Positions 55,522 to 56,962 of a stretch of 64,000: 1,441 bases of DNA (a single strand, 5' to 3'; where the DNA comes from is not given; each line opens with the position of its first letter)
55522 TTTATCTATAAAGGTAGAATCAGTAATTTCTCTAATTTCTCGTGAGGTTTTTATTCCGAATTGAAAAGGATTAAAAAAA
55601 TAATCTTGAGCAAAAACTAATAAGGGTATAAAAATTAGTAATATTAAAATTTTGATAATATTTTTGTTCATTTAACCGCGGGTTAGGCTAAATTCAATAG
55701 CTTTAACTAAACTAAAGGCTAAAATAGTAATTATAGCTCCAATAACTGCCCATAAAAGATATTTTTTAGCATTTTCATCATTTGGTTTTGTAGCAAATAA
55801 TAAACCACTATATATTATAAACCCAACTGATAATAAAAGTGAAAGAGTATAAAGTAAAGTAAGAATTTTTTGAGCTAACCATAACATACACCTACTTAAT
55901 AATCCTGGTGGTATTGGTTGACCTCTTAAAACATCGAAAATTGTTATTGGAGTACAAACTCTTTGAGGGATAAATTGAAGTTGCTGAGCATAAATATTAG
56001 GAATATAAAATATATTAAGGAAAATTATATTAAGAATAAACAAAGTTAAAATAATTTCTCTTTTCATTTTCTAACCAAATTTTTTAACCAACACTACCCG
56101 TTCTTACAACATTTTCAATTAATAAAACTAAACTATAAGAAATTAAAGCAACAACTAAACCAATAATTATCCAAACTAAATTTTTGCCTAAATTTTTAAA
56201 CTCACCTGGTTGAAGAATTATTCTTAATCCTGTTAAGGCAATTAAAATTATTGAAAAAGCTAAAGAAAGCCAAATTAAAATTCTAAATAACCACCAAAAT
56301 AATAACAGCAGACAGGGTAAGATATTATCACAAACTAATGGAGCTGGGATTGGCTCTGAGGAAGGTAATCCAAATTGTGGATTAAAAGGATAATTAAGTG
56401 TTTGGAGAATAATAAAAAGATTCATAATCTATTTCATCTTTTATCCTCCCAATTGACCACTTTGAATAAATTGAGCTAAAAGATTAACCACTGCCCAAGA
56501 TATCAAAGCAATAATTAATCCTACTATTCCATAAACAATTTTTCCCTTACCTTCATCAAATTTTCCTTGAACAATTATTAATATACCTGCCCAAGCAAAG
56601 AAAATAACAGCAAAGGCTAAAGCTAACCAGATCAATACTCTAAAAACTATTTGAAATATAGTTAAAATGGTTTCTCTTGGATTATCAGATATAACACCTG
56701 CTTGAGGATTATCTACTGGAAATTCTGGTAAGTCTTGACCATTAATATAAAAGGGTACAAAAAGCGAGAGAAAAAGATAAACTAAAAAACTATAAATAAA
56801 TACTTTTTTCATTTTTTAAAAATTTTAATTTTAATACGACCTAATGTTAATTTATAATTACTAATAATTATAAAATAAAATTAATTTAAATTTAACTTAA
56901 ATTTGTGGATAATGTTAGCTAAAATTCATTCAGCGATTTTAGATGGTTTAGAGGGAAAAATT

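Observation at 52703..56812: Tandem array of seven paralogous VirB2/TrbC-like two-helix pilin genes, two carrying large extracellular domains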

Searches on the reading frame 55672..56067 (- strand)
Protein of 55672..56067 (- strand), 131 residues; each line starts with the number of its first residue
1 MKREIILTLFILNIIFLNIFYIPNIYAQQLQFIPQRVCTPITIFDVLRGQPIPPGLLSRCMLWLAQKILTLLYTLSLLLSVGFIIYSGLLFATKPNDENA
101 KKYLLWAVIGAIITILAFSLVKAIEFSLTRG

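Call 3: search_protein_families(library=pfam, proteins=[window:55672-56067:-], max_evalue=1)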
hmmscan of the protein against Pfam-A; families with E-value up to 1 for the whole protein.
window:55672-56067:- (131 aa): 3 families
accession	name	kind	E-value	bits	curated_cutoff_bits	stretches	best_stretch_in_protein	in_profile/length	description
PF18895.5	T4SS_pilin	-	5.8e-06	26.7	26.6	1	65-124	9-71/71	Type IV secretion system pilin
PF04956.18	TrbC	-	0.0017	19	27.9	1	65-124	41-98/98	TrbC/VIRB2 pilin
PF07331.16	TctB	-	0.12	13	29.1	1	68-119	77-129/137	Tripartite tricarboxylate transporter TctB family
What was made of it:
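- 55672..56067 (-): g3: signal peptide, Cys pair (C38, C60), two-helix pilin module (131 aa). PF18895 26.7 bits against a cut-off of 26.6; PF04956 TrbC E 0.0017 (call 3).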

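Call 4: search_protein_families(library=ncbifam, proteins=[window:55672-56067:-], max_evalue=1)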
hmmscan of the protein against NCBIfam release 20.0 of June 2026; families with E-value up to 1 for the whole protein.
window:55672-56067:- (131 aa): 2 families
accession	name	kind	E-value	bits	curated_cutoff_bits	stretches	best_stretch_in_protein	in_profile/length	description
NF045849.1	ICE_MMCAP2_0565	equivalog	0.0011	18.7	40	1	66-124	14-76/80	Mbov_0395 family pilin-like conjugal transfer protein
NF009523.0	PRK12884.1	equivalog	0.39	9.9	269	1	60-120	215-275/279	prenyltransferase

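Call 59: predict_structure(alignment_id=A5)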
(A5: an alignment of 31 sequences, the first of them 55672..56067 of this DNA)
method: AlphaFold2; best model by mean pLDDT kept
length: 131 residues; sequences in the alignment: 31
mean_pLDDT: 74.6   pTM: 0.47
mean pLDDT of the five models: 74.6, 71.4, 70.4, 66.6, 65.9
residues with pLDDT >= 90: 0; 70-90: 91; 50-70: 33; < 50: 7
segments of 3 or more residues with pLDDT < 50: 27-29, 31-34
pLDDT, mean of each block of 10 residues (from residue 1): 75 77 53 55 64 68 81 86 86 80 84 86 76 53
secondary structure, 60 per line:
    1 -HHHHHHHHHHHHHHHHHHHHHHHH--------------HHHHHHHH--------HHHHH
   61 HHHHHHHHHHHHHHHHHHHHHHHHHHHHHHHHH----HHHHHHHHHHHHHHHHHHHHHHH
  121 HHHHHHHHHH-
elements in order: H2-25 H40-47 H56-93 H98-130
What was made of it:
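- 55672..56067 (-): AF2 model shows hairpin helices 56-93 and 98-130 at pLDDT 80-86 (call 59).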

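Call 61: fold_search(model_id=the predicted structure, library=pdb)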
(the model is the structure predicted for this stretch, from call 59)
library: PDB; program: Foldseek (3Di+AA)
matches with E <= 10: 129; with E <= 0.001: 0
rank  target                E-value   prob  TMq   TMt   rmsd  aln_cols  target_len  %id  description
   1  4biz_D                9.0e-01  0.41  0.36  0.24   7.5        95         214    9  Crystal structure of CpxAHDC (orthorhombic form 2) (released 2014-04-23)
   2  1wle_A                1.1e+00  0.87  0.52  0.16   5.1        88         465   11  Crystal Structure of mammalian mitochondrial seryl-tRNA synthetase complexed with seryl-adenylate (released 2005-09-06)
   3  6bz3_A                1.6e+00  0.12  0.25  0.26  18.7       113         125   15  Complex structure of FAK FAT domain and DCC P3 motif (released 2018-04-04)
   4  4biy_B                1.7e+00  0.41  0.40  0.26   5.5        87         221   10  Crystal structure of CpxAHDC (monoclinic form 2) (released 2014-02-12)
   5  7qho_J                1.9e+00  0.25  0.37  0.46   8.8        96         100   21  Cytochrome bcc-aa3 supercomplex (respiratory supercomplex III2/IV2) from Corynebacterium glutamicum (as isolated) (released 2022-05-18)
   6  1cxz_B                2.0e+00  0.54  0.45  0.66   7.1        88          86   11  CRYSTAL STRUCTURE OF HUMAN RHOA COMPLEXED WITH THE EFFECTOR DOMAIN OF THE PROTEIN KINASE PKN/PRK1 (released 1999-10-08)
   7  8qbr                  2.1e+00  0.47  0.47  0.30  13.3       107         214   12  Cryo-EM structure of Vipp1 helical filament with lattice 1 (Vipp1_L1) (released 2024-09-18)
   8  9qmp                  2.1e+00  0.47  0.48  0.17   6.0       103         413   13  E.coli seryl-tRNA synthetase (released 2025-05-14)
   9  4biz_F                2.1e+00  0.30  0.35  0.22   5.8        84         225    8  Crystal structure of CpxAHDC (orthorhombic form 2) (released 2014-04-23)
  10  4biy_D                2.3e+00  0.25  0.37  0.24   5.7        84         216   12  Crystal structure of CpxAHDC (monoclinic form 2) (released 2014-02-12)
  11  7u2b_B                2.4e+00  0.60  0.52  0.15   5.4        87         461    9  Cryo-electron microscopy structure of human mt-SerRS in complex with mt-tRNA(GCU-TL) (released 2022-09-14)
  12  6yrf_A                2.4e+00  0.38  0.43  0.08   8.3        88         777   17  Vip3Bc1 tetramer (released 2021-03-17)
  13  6lqo_I                2.4e+00  0.14  0.29  0.39   6.1        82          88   10  EBV tegument protein BBRF2/BSRF1 complex (released 2020-10-07)
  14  8b6l_P                2.4e+00  0.09  0.31  0.08  23.1       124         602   18  Subtomogram average of the human Sec61-TRAP-OSTA-translocon (released 2022-12-07)
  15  6r1m_B                2.6e+00  0.54  0.51  0.17   5.3        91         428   12  Crystal structure of E. coli seryl-tRNA synthetase complexed to seryl sulfamoyl adenosine (released 2020-01-22)
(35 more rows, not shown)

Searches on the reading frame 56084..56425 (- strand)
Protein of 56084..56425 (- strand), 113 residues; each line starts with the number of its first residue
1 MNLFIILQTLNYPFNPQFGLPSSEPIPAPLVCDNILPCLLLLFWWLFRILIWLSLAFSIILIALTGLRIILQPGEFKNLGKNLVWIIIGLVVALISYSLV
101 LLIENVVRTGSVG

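Call 3: search_protein_families(library=pfam, proteins=[window:56084-56425:-], max_evalue=1)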
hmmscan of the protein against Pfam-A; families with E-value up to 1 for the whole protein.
window:56084-56425:- (113 aa): 3 families
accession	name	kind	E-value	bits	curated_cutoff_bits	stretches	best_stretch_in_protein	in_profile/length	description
PF18895.5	T4SS_pilin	-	0.038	14.5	26.6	1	48-96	14-64/71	Type IV secretion system pilin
PF11286.13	DUF3087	-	0.098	12.5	23.4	1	48-101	24-67/165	Protein of unknown function (DUF3087)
PF19506.4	DUF6040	-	0.11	12.3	23.4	1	35-107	140-198/233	Family of unknown function (DUF6040)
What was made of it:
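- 56084..56425 (-): g2: pilin module with a conserved Cys pair (C32, C38) before helix 1; the N-terminus carries a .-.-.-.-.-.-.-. motif and no clear signal peptide. PF18895 sub-threshold, 14.5 bits (call 3).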

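Call 4: search_protein_families(library=ncbifam, proteins=[window:56084-56425:-], max_evalue=1)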
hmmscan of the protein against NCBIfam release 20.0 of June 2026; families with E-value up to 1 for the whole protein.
window:56084-56425:- (113 aa): 0 families

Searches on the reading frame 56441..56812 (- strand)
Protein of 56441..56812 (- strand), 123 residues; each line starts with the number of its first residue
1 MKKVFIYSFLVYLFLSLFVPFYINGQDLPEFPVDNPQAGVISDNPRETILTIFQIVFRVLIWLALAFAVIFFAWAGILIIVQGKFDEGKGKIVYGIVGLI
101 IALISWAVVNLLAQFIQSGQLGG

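Call 3: search_protein_families(library=pfam, proteins=[window:56441-56812:-], max_evalue=1)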
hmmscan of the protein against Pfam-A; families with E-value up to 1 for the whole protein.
window:56441-56812:- (123 aa): 3 families
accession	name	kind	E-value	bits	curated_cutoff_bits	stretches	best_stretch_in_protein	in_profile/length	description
PF18895.5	T4SS_pilin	-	1.3e-06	28.8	26.6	1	48-112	4-71/71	Type IV secretion system pilin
PF08733.15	PalH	-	0.034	13.6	34.1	1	39-112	204-265/332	PalH/RIM21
PF13273.12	DUF4064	-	0.22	12.2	32.1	0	8-73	16-76/102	Protein of unknown function (DUF4064)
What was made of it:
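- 56441..56812 (-): g1: signal peptide plus two-helix pilin module (123 aa), no Cys pair. PF18895 T4SS_pilin 28.8 bits against a cut-off of 26.6 (call 3).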

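Call 4: search_protein_families(library=ncbifam, proteins=[window:56441-56812:-], max_evalue=1)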
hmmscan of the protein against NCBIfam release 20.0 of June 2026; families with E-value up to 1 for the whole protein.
window:56441-56812:- (123 aa): 1 family
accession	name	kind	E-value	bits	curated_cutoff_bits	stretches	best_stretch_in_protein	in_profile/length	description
NF053506.1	Fsx1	equivalog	0.17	10.2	650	1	33-109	513-588/610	fusexin 1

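Call 17: list_cluster_members(proteins=[P0001, window:56441-56812:-, window:52703-53542:-])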
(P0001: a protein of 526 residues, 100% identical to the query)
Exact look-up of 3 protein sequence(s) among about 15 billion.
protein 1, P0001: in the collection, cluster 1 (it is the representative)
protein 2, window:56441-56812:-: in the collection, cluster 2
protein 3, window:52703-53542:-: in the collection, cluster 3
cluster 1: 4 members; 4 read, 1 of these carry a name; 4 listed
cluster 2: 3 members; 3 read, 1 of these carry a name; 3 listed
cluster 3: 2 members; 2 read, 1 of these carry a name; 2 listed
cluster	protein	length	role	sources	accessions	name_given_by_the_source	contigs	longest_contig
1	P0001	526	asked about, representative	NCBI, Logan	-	-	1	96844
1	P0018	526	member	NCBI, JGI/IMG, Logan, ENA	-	hypothetical protein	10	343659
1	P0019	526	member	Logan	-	-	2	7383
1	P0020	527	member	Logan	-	-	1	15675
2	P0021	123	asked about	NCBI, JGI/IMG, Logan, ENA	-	hypothetical protein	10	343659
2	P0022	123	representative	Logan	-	-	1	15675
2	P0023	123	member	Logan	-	-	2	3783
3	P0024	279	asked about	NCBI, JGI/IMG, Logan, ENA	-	hypothetical protein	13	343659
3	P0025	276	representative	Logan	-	-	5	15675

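Call 19: find_encoding_contigs(protein=window:56441-56812:-, flank=10000, max_places=10)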
Protein window:56441-56812:- (123 aa): 20 contigs read that carry it; 10 places shown.
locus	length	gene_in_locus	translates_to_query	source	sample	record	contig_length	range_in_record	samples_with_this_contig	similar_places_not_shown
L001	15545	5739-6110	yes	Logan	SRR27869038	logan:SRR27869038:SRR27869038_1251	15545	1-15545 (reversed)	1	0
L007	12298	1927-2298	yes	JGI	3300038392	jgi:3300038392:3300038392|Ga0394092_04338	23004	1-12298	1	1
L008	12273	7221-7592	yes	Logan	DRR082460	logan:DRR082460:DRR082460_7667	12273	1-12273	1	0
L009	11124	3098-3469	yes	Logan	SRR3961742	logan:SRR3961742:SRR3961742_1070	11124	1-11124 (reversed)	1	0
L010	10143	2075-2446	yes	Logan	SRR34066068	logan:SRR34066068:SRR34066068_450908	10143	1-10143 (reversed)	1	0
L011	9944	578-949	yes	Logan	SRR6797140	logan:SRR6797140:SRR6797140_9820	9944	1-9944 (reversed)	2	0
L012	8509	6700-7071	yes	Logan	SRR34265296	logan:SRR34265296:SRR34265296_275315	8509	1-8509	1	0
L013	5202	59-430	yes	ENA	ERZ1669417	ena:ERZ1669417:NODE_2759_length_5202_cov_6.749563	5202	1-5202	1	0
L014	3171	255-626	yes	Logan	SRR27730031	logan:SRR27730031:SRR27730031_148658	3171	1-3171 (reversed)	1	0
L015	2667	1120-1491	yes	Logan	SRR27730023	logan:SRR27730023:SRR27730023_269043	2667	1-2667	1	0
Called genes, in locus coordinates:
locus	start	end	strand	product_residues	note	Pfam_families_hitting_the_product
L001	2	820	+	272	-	?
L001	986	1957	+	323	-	-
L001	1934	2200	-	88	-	-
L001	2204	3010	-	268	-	PF00950:ABC-3, PF01032:FecCD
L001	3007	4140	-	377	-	PF00162:PGK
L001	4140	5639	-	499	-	PF05362:Lon_C (weak), PF00004:AAA (faint), PF13541:ChlI, PF00158:Sigma54_activat (faint), PF01078:Mg_chelatase, PF07728:AAA_5 (faint), PF00493:MCM (weak), PF13335:Mg_chelatase_C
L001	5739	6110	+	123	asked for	PF18895:T4SS_pilin (weak)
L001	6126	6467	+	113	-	-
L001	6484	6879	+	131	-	PF18895:T4SS_pilin (weak)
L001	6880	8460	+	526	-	-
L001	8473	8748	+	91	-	-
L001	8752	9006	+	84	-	-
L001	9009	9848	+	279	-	-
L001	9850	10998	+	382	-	PF00266:Aminotran_5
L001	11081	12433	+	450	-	-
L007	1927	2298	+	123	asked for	PF18895:T4SS_pilin (weak)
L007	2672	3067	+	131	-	PF18895:T4SS_pilin (weak)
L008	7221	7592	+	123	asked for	PF18895:T4SS_pilin (weak)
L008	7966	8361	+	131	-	PF18895:T4SS_pilin (weak)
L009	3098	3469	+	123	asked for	PF18895:T4SS_pilin (weak)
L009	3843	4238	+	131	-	PF18895:T4SS_pilin (weak)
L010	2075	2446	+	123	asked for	PF18895:T4SS_pilin (weak)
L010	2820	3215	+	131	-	PF18895:T4SS_pilin (weak)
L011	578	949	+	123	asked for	PF18895:T4SS_pilin (weak)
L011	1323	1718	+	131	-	PF18895:T4SS_pilin (weak)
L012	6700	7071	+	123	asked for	PF18895:T4SS_pilin (weak)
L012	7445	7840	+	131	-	PF18895:T4SS_pilin (weak)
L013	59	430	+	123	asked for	PF18895:T4SS_pilin (weak)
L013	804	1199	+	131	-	PF18895:T4SS_pilin (weak)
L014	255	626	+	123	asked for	PF18895:T4SS_pilin (weak)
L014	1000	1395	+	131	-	PF18895:T4SS_pilin (weak)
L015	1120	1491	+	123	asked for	PF18895:T4SS_pilin (weak)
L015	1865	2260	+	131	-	PF18895:T4SS_pilin (weak)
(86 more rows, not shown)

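Call 26: find_homologous_proteins(query=A1, max_evalue=0.001)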
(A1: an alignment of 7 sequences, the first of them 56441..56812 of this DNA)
Query A1 (7 sequences) (123 aa, profile of the alignment): 37 proteins with E <= 0.001 among 7875 candidates.
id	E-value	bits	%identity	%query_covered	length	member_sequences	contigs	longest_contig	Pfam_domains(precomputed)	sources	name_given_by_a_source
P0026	1.4e-33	132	39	67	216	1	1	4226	PF18895.6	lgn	-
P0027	1.3e-32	129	39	72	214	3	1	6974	PF18895.6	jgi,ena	-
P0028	2.4e-32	128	38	72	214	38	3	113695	PF18895.6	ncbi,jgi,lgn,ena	ncbi:MAG: hypothetical protein ACO2O4_02155 [Minisyncoccia bacterium]|jgi:uncharacterized membrane p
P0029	2.7e-32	128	36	72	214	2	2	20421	PF18895.6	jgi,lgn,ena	-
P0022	2.1e-25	106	97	100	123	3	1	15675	PF18895.6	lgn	-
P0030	2.6e-22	96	76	99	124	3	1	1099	PF18895.6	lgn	-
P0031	3.3e-22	96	-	-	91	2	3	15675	-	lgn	-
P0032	1.6e-21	94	22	43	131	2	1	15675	PF18895.6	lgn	-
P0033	3.5e-20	89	-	-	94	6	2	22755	-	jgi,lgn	jgi:hypothetical protein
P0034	6.7e-20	89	29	34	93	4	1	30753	-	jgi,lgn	jgi:hypothetical protein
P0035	1.1e-19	88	-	-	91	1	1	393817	-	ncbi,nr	ncbi:MAG: hypothetical protein KatS3mg095_0039 [Candidatus Parcubacteria bacterium]|nr:MAG: hypothet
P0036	1.8e-19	87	70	99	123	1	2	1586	-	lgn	-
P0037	2.9e-19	87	-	-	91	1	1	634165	-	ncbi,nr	ncbi:MAG: hypothetical protein KatS3mg094_286 [Candidatus Parcubacteria bacterium]|nr:MAG: hypotheti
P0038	3.0e-19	86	68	99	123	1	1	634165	PF18895.6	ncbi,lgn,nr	ncbi:MAG: hypothetical protein KatS3mg094_290 [Candidatus Parcubacteria bacterium]|nr:MAG: hypotheti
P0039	4.0e-19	86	-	-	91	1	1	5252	-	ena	-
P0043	2.6e-18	83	70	99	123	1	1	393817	PF18895.6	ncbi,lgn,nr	ncbi:MAG: hypothetical protein KatS3mg095_0043 [Candidatus Parcubacteria bacterium]|nr:MAG: hypothet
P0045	2.0e-16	77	24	46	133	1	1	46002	PF18895.6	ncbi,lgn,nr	ncbi:MAG: pilin [Patescibacteria group bacterium]|nr:pilin [Patescibacteria group bacterium]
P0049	4.0e-14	70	28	89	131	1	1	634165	PF18895.6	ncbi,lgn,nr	ncbi:MAG: hypothetical protein KatS3mg094_288 [Candidatus Parcubacteria bacterium]|nr:MAG: hypotheti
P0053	6.6e-12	63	24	83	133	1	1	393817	PF18895.6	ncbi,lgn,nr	ncbi:MAG: hypothetical protein KatS3mg095_0041 [Candidatus Parcubacteria bacterium]|nr:MAG: hypothet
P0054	7.6e-12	63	28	89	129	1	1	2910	PF18895.6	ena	-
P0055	9.1e-12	62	31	76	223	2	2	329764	PF18895.6,PF04956.19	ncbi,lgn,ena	-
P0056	4.9e-7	47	22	100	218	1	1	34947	PF18895.6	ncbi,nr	ncbi:MAG: pilin [Candidatus Doudnabacteria bacterium]|nr:pilin [Candidatus Doudnabacteria bacterium]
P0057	1.2e-6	46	31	70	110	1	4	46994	PF18895.6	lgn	-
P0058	5.1e-5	41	26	72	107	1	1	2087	PF18895.6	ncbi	-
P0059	3.2e-4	38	30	61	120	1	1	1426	PF18895.6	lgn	-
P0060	3.3e-4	38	34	46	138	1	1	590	PF18895.6,PF04956.19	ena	-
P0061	5.9e-4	37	25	96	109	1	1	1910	PF18895.6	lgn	-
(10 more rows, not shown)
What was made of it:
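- Orthologues in the public database carry precomputed PF18895 hits, and some are named 'pilin' by NCBI (call 26). Link to T4SS: the profile of the seven modules hits P0055 at E 9e-12 in a database of 5.8 billion proteins (call 26).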

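Call 27: find_encoding_contigs(protein=P0055, flank=10000, max_places=1)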
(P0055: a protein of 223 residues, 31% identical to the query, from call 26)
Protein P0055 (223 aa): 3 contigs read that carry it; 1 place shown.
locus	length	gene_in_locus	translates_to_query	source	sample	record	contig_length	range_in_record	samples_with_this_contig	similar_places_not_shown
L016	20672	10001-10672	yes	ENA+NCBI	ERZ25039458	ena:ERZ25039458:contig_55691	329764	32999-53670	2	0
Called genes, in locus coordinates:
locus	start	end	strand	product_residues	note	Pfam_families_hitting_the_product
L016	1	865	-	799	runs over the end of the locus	-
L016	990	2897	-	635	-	PF01935:DUF87 (weak), PF12846:AAA_10 (faint), PF19044:P-loop_TraG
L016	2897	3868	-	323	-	PF26593:TraC-like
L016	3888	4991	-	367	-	PF12666:PrgI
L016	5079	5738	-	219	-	-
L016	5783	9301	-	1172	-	PF19590:TrbL_3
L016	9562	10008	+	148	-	PF18895:T4SS_pilin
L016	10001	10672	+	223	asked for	PF04956:TrbC (faint), PF18895:T4SS_pilin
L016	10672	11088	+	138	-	PF18895:T4SS_pilin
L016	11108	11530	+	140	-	PF18895:T4SS_pilin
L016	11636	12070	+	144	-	PF04956:TrbC (weak), PF18895:T4SS_pilin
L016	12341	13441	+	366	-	-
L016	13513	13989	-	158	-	PF00011:HSP20, PF17886:ArsA_HSP20 (weak)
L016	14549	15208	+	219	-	-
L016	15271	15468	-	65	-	-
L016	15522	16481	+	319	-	PF03631:Virul_fac_BrkB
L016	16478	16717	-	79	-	-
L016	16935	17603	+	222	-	PF09335:VTT_dom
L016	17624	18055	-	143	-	PF14018:DUF4234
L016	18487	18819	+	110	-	-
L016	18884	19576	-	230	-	-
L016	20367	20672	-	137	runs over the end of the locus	-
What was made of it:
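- P0055 lies in a five-gene pilin array next to VirB4 (DUF87/AAA_10/P-loop_TraG), a TraC-like protein, PrgI and TrbL_3 (call 27). The family is encoded next to VirB4/VirB6 in another lineage (call 27).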

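Call 28: find_encoding_contigs(protein=P0038, flank=10000, max_places=1)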
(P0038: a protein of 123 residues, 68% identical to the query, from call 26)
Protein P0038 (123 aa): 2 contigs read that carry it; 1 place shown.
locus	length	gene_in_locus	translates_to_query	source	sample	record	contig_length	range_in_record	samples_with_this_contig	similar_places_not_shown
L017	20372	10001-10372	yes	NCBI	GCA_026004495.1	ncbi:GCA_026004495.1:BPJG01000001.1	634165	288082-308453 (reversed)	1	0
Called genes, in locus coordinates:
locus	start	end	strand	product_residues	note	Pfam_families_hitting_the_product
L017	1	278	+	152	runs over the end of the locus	PF02367:TsaE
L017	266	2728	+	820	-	PF02739:5_3_exonuc_N, PF01367:5_3_exonuc, PF00476:DNA_pol_A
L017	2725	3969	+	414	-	PF02518:HATPase_c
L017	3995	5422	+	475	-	PF00749:tRNA-synt_1c, PF19269:Anticodon_2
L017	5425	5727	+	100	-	-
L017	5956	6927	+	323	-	-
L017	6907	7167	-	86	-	-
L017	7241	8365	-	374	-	PF00162:PGK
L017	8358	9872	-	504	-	PF00004:AAA (faint), PF13541:ChlI, PF00493:MCM (faint), PF01078:Mg_chelatase, PF07728:AAA_5, PF13335:Mg_chelatase_C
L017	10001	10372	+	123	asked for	PF18895:T4SS_pilin (weak)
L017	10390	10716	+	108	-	-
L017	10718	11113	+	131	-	PF18895:T4SS_pilin (weak)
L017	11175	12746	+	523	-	-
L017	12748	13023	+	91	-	-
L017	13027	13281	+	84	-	-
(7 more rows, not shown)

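Call 29: find_homologous_proteins(query=L016:990-2897:-, max_evalue=1e-10)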
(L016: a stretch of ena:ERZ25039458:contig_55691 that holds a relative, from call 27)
Query L016:990-2897:- (635 aa): 8000 proteins with E <= 1e-10 among 8000 candidates; the best 120 are listed.
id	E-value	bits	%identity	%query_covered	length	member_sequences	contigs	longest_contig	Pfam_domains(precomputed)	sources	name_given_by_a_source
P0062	0.0e+0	1410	100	100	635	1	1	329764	PF19044.7,PF01935.24,PF12846.14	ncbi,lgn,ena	-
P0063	0.0e+0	1340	94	100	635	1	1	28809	PF19044.7,PF01935.24,PF12846.14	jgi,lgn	-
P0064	0.0e+0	1339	95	100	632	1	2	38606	PF19044.7,PF01935.24,PF12846.14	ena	-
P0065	0.0e+0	1305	92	99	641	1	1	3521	PF19044.7,PF01935.24,PF12846.14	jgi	jgi:type IV secretory pathway VirB4 component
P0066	0.0e+0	1300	90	100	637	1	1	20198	PF19044.7,PF12846.14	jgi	jgi:conjugal transfer ATP-binding protein TraC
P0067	0.0e+0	1298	92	100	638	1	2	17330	PF19044.7,PF01935.24,PF12846.14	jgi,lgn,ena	-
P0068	0.0e+0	1293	91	99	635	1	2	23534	PF19044.7,PF01935.24,PF12846.14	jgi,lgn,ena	jgi:type IV secretory pathway VirB4 component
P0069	0.0e+0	1292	90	100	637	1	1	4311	PF19044.7,PF12846.14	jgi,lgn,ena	-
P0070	0.0e+0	1292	92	99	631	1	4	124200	PF19044.7,PF01935.24,PF12846.14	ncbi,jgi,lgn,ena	jgi:type IV secretory pathway VirB4 component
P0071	0.0e+0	1291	91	100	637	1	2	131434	PF19044.7,PF01935.24,PF12846.14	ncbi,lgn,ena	-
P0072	0.0e+0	1283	89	100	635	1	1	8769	PF19044.7,PF01935.24,PF12846.14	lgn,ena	-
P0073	0.0e+0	1282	89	100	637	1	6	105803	PF19044.7,PF01935.24,PF12846.14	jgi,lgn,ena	-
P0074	0.0e+0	1281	90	99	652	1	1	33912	PF19044.7,PF12846.14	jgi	jgi:type IV secretory pathway VirB4 component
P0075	0.0e+0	1280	90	100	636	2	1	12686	PF19044.7,PF12846.14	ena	-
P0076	0.0e+0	1280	89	100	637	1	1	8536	PF19044.7,PF01935.24,PF12846.14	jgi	-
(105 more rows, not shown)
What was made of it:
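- On Patescibacteria T4SS: The attempt in call 29 was swamped by Saccharimonadia VirB4 sequences.
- Tried and rejected: All 120 listed hits were Saccharimonadia proteins at 85% identity or more (call 29).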

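Call 52: search_solved_structures(query=A1, max_evalue=10, show_alignments=2)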
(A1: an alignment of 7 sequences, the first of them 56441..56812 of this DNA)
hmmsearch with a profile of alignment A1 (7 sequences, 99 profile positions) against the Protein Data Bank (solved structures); distinct sequences matched with E-value up to 10: 1.
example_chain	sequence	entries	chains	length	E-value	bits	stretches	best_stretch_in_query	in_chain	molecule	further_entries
9l0a_J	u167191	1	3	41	0.086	16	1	31-59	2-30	Photosystem I reaction center subunit IX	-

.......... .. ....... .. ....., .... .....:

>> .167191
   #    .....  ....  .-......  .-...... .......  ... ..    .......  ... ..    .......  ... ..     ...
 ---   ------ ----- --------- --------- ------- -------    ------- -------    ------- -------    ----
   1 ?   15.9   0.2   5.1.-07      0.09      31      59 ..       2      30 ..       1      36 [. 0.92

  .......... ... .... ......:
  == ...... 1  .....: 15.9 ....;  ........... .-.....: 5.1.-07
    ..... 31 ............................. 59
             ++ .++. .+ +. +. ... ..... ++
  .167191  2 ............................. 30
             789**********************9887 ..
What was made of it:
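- On T4SS pilin (structural): There is no PDB sequence hit (call 52).
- Closest known: VirB2/TrbC/TraA conjugative pilins of Gram-negative T4SSs. Different: No sequence hit to any solved pilin (call 52).
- No solved pilin is hit by sequence (call 52).
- Tried and rejected: The only hit was a chance match to a photosystem I subunit (call 52).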
